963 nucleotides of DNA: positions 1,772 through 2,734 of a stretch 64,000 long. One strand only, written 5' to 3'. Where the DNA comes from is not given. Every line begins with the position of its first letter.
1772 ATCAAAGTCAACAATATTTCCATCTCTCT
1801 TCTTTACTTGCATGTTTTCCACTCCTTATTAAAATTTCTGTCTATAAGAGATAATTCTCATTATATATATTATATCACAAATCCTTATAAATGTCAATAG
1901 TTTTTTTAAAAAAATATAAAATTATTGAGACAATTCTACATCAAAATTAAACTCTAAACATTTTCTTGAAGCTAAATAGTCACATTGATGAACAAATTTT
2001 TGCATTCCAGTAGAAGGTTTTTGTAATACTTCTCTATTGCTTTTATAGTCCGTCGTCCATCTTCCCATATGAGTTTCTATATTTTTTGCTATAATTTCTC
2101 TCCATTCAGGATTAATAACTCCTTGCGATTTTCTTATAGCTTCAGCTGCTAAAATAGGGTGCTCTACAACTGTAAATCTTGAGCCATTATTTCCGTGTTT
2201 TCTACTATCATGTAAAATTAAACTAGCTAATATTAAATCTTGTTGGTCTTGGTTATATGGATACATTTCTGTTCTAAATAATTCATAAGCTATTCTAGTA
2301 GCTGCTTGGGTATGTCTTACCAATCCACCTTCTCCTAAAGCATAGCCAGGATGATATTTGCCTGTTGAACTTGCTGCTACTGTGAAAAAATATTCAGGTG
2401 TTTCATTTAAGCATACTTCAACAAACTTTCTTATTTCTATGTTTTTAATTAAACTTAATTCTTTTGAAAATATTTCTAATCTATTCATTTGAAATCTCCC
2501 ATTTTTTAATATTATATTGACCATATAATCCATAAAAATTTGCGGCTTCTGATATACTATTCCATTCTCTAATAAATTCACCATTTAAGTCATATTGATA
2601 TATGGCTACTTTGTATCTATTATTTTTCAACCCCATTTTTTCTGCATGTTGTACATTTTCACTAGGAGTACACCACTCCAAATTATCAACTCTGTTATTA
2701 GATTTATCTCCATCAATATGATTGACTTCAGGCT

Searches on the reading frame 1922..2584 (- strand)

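Call 85: search_protein_families(library=pfam, proteins=[window:1922-2584:-], max_evalue=0.001)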
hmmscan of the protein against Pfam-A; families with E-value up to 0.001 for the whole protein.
window:1922-2584:- (220 aa): 1 family
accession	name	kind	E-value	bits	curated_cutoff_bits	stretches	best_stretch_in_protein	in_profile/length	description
PF01966.28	HD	-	0.00081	20.1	22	0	90-205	3-114/116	HD domain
